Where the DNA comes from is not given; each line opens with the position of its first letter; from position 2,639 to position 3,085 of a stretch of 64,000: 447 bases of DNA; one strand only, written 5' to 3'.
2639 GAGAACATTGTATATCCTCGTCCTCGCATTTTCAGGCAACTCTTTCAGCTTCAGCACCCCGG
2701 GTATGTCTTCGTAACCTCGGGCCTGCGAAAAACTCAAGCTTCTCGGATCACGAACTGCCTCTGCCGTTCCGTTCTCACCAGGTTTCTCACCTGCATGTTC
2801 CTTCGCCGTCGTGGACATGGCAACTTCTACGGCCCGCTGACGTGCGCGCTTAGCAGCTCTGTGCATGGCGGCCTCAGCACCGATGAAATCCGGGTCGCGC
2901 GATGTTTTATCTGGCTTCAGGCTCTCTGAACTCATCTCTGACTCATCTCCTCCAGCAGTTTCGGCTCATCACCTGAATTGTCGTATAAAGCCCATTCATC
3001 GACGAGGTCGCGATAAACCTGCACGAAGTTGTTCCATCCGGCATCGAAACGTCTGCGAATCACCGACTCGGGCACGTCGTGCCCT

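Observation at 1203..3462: Translationally coupled minimal zeta-toxin-like kinase and 380-aa partner (plus a secreted 180-aa protein) in a low-GC islet: uncharacterised toxin/abortive-infection-like module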

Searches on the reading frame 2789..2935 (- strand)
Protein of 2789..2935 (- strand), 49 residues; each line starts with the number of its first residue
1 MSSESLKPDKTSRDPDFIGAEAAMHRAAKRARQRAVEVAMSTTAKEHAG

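Call 74: find_homologous_proteins(query=A5, max_evalue=10)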
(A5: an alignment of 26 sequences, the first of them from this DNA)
Query A5 (26 sequences) (47 aa, profile of the alignment): 1529 proteins with E <= 10 among 8000 candidates; the best 120 are listed.
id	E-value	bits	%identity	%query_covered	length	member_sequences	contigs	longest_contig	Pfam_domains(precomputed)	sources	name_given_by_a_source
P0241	4.0e-18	82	42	62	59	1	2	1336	-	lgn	-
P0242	4.6e-18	82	45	62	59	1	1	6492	-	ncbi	-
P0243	7.6e-18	81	42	62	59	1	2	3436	-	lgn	-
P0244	8.5e-18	81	45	62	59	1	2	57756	-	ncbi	-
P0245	1.3e-17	81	70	21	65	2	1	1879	-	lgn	-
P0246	1.5e-17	81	49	91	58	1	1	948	-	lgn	-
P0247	2.0e-17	80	50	72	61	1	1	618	-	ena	-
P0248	2.3e-17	80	58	51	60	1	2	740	-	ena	-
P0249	3.3e-17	79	55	66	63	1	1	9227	-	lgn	-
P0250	3.3e-17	79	56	83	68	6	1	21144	-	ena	-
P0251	3.3e-17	79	58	51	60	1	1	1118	-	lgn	-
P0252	3.4e-17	79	45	62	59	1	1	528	-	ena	-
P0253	4.5e-17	79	49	91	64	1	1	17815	-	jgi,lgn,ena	-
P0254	5.3e-17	79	48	66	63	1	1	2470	-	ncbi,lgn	-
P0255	6.6e-17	78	59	83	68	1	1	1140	-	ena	-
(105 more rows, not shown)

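Call 92: search_protein_representatives(protein=window:2789-2935:-)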
Query: 49 residues. Proteins with E-value up to 0.001 (for the whole library): 27; up to 1e-10: 2; up to 1e-30: 0. The best 27 are listed.
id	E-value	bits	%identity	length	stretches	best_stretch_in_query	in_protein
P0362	3.5e-13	63.9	44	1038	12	13-43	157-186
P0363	5.2e-11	57.3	71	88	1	1-48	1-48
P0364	6.5e-09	50.9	61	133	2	11-39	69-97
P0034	2.2e-06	43.1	60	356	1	1-47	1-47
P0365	2.5e-06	43.0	55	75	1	4-47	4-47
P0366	7.3e-06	41.5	61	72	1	1-49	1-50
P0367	7.5e-06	41.5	-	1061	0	-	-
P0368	1.6e-05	40.5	55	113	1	2-45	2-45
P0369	3.8e-05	39.4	58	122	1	1-45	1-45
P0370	5.3e-05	38.9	55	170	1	1-47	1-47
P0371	6.2e-05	38.7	56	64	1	1-45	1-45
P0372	7.1e-05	38.5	57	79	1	6-42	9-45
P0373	8.5e-05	38.3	51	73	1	2-42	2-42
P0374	1.1e-04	38.0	53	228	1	3-45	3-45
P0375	1.2e-04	37.9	58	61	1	1-40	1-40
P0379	2.8e-04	36.7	57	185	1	7-43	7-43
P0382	3.4e-04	36.5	65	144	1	9-39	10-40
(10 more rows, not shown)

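Call 94: find_encoding_contigs(protein=P0382, flank=2500, max_places=3)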
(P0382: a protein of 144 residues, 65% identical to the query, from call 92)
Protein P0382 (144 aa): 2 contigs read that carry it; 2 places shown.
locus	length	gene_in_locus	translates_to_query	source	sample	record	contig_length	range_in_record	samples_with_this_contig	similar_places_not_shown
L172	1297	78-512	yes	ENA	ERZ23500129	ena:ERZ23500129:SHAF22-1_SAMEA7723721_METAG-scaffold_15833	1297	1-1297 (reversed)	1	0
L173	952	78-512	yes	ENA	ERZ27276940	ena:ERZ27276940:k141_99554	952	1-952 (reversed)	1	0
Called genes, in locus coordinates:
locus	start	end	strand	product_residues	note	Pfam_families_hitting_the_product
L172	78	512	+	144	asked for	-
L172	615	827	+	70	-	-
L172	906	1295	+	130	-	?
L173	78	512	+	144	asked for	-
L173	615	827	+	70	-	-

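Call 95: find_encoding_contigs(protein=P0379, flank=2500, max_places=3)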
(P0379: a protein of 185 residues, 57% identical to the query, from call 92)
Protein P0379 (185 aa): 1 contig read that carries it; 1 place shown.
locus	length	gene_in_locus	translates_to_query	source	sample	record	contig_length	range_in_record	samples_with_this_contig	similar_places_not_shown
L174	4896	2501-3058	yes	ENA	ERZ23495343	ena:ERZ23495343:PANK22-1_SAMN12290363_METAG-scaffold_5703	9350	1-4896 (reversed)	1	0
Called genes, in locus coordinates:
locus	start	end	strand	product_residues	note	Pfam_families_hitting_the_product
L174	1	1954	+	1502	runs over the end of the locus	-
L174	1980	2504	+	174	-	PF06414:Zeta_toxin, PF13671:AAA_33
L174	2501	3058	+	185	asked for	-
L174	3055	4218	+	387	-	PF06634:DUF1156, PF04255:DUF433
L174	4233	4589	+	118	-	PF18480:DUF5615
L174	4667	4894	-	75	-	?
